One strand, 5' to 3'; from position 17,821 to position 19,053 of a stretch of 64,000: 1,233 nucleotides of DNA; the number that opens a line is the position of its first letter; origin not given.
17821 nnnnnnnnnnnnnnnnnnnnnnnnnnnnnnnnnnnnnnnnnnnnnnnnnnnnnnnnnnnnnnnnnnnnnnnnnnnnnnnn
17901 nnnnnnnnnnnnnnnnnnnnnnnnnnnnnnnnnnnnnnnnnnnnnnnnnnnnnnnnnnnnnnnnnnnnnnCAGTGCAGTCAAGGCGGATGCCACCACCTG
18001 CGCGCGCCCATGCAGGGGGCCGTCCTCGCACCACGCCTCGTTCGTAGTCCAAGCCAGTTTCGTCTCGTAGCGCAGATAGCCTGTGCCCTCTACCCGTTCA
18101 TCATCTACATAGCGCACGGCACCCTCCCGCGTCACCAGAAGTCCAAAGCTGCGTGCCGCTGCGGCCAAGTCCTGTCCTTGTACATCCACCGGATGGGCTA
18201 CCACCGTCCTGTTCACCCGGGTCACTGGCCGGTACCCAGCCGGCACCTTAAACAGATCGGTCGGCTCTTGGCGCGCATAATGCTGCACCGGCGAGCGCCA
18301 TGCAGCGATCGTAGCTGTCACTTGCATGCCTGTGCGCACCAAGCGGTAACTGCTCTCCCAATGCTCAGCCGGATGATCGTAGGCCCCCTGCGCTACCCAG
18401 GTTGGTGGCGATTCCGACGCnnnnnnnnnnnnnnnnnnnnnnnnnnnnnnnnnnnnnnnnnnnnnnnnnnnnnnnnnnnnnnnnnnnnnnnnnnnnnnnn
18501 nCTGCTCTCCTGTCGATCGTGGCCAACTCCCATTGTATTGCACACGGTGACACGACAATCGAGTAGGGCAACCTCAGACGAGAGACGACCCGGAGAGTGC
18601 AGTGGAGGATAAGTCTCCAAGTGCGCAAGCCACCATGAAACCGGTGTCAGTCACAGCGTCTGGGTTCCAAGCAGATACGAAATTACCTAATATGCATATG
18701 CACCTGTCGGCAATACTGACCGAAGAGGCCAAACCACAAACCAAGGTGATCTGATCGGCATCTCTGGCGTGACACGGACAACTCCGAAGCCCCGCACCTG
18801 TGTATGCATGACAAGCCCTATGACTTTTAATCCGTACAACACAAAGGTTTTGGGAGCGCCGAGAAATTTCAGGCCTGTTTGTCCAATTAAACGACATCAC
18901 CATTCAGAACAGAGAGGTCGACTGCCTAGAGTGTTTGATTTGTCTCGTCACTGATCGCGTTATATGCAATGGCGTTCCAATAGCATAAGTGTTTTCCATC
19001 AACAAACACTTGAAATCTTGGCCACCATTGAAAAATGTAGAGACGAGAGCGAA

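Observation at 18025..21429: Uncharacterised ~120-aa X module shared by LRR1 (once), the M23/FN3 protein (twice) and, as a remnant, LRR2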

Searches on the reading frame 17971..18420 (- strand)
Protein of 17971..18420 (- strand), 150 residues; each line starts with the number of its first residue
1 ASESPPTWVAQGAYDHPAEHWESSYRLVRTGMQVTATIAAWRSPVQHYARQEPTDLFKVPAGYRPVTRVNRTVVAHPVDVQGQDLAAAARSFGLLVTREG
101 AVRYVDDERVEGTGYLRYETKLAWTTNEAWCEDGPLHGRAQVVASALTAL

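Call 5: search_protein_families(library=pfam, proteins=[window:17971-18420:-], max_evalue=10)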
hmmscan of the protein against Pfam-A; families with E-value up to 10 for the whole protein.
seq(150 aa): 0 families

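Call 7: search_solved_structures(query=A1, max_evalue=10)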
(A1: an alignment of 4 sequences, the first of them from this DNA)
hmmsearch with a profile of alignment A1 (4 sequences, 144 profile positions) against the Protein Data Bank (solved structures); distinct sequences matched with E-value up to 10: 2.
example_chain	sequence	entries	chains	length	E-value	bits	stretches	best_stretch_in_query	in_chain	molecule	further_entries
4hh3_A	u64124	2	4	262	0.088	15.9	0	79-100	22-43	Transcriptional regulator, PpsR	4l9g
4hh2_A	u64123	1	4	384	0.21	14.7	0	79-100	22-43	Transcriptional regulator, PpsR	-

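Call 57: search_protein_families(library=phrogs, proteins=[window:18013-18402:-], max_evalue=1)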
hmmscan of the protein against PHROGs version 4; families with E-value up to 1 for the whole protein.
seq(130 aa): 2 families
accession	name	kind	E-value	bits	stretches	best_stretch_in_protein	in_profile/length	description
phrog_3971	-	unknown function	0.00051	20.2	1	17-129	222-321/331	-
phrog_20897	-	unknown function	0.23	12.8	1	66-104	51-87/106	-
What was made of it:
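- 18022..18396 (-): X module of LRR1 (aa 55-179), of the LRR-type subfamily. Match to phrog_3971 at E=5e-4 over profile positions 222-321 of 331 (call 57).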

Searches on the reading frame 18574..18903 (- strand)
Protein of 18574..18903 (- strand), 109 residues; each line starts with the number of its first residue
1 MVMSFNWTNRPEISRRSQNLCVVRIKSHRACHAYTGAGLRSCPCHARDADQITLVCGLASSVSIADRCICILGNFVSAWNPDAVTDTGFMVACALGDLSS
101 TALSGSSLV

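Call 87: search_protein_families(library=pfam, proteins=[window:18574-18903:-], max_evalue=0.01)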
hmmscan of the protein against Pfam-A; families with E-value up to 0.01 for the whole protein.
window:18574-18903:- (109 aa): 0 families
